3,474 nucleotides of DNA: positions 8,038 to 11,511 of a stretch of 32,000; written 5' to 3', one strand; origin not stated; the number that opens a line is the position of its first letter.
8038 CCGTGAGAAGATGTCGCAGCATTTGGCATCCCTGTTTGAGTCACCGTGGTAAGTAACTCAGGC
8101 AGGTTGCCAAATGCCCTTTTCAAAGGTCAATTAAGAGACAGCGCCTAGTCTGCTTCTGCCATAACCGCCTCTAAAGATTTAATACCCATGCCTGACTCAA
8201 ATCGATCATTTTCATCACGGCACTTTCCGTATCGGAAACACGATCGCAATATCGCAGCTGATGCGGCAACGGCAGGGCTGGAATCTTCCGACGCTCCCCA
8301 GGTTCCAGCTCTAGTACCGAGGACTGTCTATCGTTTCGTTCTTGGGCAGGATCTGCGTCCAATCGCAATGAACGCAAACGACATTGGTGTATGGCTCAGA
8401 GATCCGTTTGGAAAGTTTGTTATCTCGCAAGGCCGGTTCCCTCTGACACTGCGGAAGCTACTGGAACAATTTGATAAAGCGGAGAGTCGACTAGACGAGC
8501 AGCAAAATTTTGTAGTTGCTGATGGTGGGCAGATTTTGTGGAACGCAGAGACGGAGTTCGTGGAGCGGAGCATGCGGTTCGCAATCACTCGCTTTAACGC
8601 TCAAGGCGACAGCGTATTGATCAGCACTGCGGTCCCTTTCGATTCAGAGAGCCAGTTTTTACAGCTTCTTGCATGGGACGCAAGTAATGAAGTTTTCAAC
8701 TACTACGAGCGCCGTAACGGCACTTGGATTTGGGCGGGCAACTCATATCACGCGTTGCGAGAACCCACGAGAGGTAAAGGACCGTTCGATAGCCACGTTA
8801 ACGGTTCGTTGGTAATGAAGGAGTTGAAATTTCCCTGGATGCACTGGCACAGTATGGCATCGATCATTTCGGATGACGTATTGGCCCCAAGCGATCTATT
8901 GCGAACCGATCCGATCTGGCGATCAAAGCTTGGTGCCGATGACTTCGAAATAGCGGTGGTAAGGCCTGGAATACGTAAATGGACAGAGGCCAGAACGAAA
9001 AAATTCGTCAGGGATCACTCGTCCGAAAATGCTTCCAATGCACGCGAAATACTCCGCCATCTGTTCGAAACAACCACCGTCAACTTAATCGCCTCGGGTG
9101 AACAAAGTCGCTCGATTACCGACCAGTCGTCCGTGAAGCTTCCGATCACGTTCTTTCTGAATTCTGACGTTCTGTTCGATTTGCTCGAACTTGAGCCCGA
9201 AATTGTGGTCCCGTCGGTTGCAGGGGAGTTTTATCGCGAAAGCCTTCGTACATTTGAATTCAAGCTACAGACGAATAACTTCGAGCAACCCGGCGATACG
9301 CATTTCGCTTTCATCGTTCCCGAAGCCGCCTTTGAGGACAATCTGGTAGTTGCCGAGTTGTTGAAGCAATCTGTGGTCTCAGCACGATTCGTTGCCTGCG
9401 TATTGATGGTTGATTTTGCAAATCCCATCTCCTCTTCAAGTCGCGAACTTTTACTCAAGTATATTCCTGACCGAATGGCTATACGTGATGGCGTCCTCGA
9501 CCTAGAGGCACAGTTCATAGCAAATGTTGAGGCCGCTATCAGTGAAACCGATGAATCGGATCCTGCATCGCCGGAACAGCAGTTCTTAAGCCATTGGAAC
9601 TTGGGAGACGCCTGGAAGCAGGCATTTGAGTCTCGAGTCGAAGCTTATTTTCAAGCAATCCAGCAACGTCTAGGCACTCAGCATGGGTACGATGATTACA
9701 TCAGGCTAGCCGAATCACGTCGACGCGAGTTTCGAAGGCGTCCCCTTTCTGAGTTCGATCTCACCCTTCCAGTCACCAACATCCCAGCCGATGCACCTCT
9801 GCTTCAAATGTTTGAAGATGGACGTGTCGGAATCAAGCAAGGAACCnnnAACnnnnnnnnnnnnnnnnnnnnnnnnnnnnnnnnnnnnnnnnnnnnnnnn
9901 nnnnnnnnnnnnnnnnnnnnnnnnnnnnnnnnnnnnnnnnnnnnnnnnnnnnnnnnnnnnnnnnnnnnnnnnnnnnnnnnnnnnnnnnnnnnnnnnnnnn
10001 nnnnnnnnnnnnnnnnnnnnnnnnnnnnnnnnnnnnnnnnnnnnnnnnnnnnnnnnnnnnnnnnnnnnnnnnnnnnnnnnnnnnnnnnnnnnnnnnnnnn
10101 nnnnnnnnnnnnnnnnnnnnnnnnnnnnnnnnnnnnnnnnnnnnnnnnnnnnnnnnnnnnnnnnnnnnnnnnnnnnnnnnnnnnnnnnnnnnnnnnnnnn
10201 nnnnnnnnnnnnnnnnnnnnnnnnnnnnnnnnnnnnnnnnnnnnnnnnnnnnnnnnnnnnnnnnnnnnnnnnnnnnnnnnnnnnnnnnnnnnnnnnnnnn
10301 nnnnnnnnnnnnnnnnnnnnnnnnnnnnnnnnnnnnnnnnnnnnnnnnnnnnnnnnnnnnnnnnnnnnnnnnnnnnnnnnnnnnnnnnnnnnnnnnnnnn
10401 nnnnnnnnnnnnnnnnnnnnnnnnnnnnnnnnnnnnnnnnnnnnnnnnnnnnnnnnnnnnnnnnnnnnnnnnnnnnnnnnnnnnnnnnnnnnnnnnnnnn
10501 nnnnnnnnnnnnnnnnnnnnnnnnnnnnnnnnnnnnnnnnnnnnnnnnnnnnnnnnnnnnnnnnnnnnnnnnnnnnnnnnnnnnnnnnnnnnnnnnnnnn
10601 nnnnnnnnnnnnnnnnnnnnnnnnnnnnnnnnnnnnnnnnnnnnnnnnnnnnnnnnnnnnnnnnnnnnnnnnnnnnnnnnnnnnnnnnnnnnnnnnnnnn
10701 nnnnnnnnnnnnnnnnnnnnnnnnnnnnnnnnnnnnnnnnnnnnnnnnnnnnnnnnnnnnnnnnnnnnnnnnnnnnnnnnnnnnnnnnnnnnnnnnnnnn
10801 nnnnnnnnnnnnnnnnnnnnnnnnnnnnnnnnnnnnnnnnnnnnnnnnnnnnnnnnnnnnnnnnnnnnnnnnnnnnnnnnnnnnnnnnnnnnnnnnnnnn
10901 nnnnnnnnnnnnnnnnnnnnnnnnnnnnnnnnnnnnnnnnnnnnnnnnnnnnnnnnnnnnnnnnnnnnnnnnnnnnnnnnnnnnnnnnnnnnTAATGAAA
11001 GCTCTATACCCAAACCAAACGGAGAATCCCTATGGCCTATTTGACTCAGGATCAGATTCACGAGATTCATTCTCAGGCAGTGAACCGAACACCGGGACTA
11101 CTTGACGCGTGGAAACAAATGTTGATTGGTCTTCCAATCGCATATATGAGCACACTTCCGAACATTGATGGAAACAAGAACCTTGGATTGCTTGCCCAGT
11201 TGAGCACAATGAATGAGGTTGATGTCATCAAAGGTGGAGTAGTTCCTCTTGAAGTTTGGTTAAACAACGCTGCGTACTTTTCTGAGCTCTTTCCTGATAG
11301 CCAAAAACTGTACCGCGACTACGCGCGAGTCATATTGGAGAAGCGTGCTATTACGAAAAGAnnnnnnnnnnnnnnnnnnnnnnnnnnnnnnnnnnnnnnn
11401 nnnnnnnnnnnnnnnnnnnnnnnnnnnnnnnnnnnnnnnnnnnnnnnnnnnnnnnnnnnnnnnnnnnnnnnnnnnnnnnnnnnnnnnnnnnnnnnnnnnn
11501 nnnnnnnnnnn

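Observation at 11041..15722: One ~90-aa helical module recurs in four operon proteins, at the N-terminus of one protease, the C-terminus of the other, and the N-termini of both NTPases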

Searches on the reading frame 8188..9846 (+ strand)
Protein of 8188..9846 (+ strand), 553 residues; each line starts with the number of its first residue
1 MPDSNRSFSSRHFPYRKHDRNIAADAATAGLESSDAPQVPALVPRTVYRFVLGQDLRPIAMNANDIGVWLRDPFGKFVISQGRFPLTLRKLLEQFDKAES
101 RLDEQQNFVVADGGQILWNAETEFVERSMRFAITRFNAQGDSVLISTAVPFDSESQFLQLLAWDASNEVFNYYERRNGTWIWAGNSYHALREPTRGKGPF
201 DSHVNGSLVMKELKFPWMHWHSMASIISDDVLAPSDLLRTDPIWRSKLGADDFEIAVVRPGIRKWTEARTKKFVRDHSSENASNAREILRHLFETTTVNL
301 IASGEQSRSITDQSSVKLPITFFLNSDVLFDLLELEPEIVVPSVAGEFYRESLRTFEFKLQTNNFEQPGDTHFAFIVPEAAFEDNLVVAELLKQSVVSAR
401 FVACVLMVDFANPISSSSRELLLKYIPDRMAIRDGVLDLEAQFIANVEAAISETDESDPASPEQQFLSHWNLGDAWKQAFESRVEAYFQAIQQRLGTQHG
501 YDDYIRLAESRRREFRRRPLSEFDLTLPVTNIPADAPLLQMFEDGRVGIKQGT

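Call 3: search_protein_families(library=pfam, proteins=[window:8188-9846:+], max_evalue=1)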
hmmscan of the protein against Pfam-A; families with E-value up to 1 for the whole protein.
window:8188-9846:+ (553 aa): 1 family
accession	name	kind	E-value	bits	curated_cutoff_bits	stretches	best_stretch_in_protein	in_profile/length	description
PF12246.13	MKT1_C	-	0.043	13.5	27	1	286-330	111-155/240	Temperature dependent protein affecting M2 dsRNA replication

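Call 4: search_protein_families(library=ncbifam, proteins=[window:8188-9846:+], max_evalue=1)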
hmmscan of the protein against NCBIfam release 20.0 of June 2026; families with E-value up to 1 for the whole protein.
window:8188-9846:+ (553 aa): 1 family
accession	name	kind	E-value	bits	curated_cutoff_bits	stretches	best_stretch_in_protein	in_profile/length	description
TIGR03834.1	EAGR_box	domain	0.44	10.4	34.1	1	167-184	3-19/28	EAGR box-containing protein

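Call 17: search_protein_families(library=padloc, proteins=[window:8188-9846:+], max_evalue=0.1)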
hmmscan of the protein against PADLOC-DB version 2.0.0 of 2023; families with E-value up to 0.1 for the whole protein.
window:8188-9846:+ (553 aa): 0 families

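Call 73: search_solved_structures(query=window:8188-9846:+, max_evalue=1)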
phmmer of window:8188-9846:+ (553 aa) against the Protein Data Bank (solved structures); distinct sequences matched with E-value up to 1: 0.

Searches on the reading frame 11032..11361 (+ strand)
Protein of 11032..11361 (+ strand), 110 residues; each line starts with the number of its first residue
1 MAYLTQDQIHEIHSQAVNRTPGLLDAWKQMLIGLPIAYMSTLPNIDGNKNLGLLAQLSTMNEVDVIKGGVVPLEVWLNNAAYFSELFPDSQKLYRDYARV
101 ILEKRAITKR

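Call 42: find_homologous_proteins(query=A4, max_evalue=0.001)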
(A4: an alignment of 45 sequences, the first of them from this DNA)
Query A4 (45 sequences) (110 aa, profile of the alignment): 6 proteins with E <= 0.001 among 1977 candidates.
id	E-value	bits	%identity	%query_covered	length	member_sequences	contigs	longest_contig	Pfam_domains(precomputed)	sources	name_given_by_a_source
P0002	4.9e-26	108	77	96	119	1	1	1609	PF19957.6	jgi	jgi:hypothetical protein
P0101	1.1e-25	107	27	51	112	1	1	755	PF19957.6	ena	-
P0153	1.3e-24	104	31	92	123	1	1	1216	PF19957.6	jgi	jgi:endonuclease G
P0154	6.4e-23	98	33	73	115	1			PF19957.6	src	-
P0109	2.6e-21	93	27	85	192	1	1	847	PF19957.6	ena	-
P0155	1.5e-9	55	42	42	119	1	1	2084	PF19957.6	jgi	jgi:hypothetical protein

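Call 50: predict_structure(alignment_id=A4)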
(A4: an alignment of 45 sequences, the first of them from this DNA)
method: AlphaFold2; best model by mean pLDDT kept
length: 110 residues; sequences in the alignment: 45
mean_pLDDT: 96.5   pTM: 0.89
mean pLDDT of the five models: 96.5, 96.2, 95.8, 95.8, 95.7
residues with pLDDT >= 90: 106; 70-90: 4; 50-70: 0; < 50: 0
segments of 3 or more residues with pLDDT < 50: none
pLDDT, mean of each block of 10 residues (from residue 1): 96 98 95 97 94 98 96 98 98 98 94
secondary structure, 60 per line:
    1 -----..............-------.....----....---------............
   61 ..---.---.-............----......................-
elements in order: H6-19 H27-31 H36-39 H49-62 H72-83 H88-109

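Call 56: fold_search(model_id=the predicted structure, library=pdb)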
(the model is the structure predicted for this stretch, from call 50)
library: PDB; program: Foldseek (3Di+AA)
matches with E <= 10: 73; with E <= 0.001: 0
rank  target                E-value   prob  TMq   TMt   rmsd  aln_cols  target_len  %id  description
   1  3g0j_B                1.7e+00  0.13  0.32  0.31  10.1       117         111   20  Crystal Structure of the fifth Bromodomain of Human Poly-bromodomain containing protein 1 (PB1) (released 2009-02-10)
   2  5j08                  2.3e+00  0.07  0.24  0.18  13.9       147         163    9  Crystal structure of yeast Ent5 N-terminal domain-native P21 (released 2016-10-05)
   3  6hzn_A                2.5e+00  0.08  0.23  0.05  13.4       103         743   17  Crystal structure of human dermatan sulfate epimerase 1 (released 2020-01-22)
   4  3mb4_A                3.1e+00  0.10  0.32  0.30  10.7       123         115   20  Crystal Structure of the fifth Bromodomain of Human Poly-bromodomain containing protein 1 (PB1) with NMP (released 2010-04-14)
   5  6zn6_B                3.1e+00  0.09  0.30  0.29  10.5       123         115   13  Protein polybromo-1 (PB1 BD2) Bound To MW278 (released 2020-08-26)
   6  6r9d_C                3.2e+00  0.06  0.23  0.22  11.2       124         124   14  Crystal structure of an asymmetric dimer of the N-terminal domain of Euprosthenops australis Major Ampullate Spidroin  (released 2019-07-17)
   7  2rld_C                3.8e+00  0.09  0.31  0.30  10.7       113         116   18  CRYSTAL STRUCTURE OF A PROTEIN WITH UNKNOWN FUNCTION FROM S23 RIBOSOMAL PROTEIN FAMILY (BT_0352) FROM BACTEROIDES THET (released 2007-10-30)
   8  2e2o                  3.8e+00  0.07  0.29  0.14  13.2       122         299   10  Crystal structure of Sulfolobus tokodaii hexokinase in complex with glucose (released 2007-01-16)
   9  8y7f_B                4.0e+00  0.09  0.35  0.13  11.4       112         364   16  Crystal structure of CARF domain-truncated Csx1-Crn2 from Marinitoga sp. (released 2024-07-17)
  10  8qup                  4.0e+00  0.04  0.23  0.22  11.4       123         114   12  G-CSFR inhibitor Bop1 (released 2024-10-23)
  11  1cd9_A                4.2e+00  0.09  0.36  0.26   8.9       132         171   15  2:2 COMPLEX OF G-CSF WITH ITS RECEPTOR (released 2000-03-08)
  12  5fh8_A                4.2e+00  0.08  0.33  0.32  10.3       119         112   20  Crystal structure of the fifth bromodomain of human PB1 in complex with compound 28 (released 2016-06-01)
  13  8h6r                  4.4e+00  0.12  0.33  0.39  10.2       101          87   11  LW Domain of Arabidopsis thaliana TFIIS (released 2022-11-23)
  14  5cmw                  4.4e+00  0.04  0.23  0.19  12.8       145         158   12  Crystal structure of yeast Ent5 N-terminal domain-soaked in KI (released 2016-07-20)
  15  6r9d_B                4.6e+00  0.05  0.25  0.23  10.7       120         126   13  Crystal structure of an asymmetric dimer of the N-terminal domain of Euprosthenops australis Major Ampullate Spidroin  (released 2019-07-17)
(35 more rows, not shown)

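Call 90: fold_search(model_id=the predicted structure, library=viral)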
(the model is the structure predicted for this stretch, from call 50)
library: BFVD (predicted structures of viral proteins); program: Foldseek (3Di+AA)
matches with E <= 10: 63; with E <= 0.001: 0
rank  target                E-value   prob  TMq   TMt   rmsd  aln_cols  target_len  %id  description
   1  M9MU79                1.5e+00  0.14  0.32  0.26  10.0       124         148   14  (no name in the UniProt tables at hand)
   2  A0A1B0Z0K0            1.6e+00  0.28  0.37  0.41   8.2       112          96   12  (no name in the UniProt tables at hand)
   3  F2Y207                4.1e+00  0.04  0.22  0.15  12.3       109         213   13  (no name in the UniProt tables at hand)
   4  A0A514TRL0            4.3e+00  0.06  0.26  0.17  10.1       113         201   12  (no name in the UniProt tables at hand)
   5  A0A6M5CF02            4.3e+00  0.04  0.23  0.17  14.2       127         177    8  (no name in the UniProt tables at hand)
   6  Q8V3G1                4.5e+00  0.06  0.26  0.19   9.4       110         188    9  SPV135 A52R-like family protein [Swinepox virus (strain Swine/Nebraska/17077-99/1999)]
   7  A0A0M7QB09            4.5e+00  0.03  0.22  0.10  19.1       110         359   13  (no name in the UniProt tables at hand)
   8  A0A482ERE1            4.5e+00  0.03  0.18  0.14  13.0       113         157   13  Ac74 [Helicoverpa armigera nucleopolyhedrovirus]
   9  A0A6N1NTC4            5.0e+00  0.08  0.33  0.07  12.6       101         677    8  Dynamin family GTPase [Tupanvirus soda lake]
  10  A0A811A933            5.0e+00  0.08  0.30  0.20  14.6       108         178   11  (no name in the UniProt tables at hand)
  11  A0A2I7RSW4            5.0e+00  0.05  0.30  0.21  12.6       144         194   12  (no name in the UniProt tables at hand)
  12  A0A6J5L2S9            5.0e+00  0.03  0.24  0.06  13.8       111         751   19  Uncharacterized protein [uncultured Caudovirales phage]
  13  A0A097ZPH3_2          5.0e+00  0.03  0.20  0.04  15.5       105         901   15  Putative nonstructural protein (Fragment) [Calhevirus-2b]
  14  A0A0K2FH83            5.3e+00  0.04  0.27  0.23  10.9       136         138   15  Uncharacterized protein [Achromobacter phage phiAxp-2]
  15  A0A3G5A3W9            5.6e+00  0.11  0.31  0.26  10.6        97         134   10  Uncharacterized protein [Gaeavirus sp.]
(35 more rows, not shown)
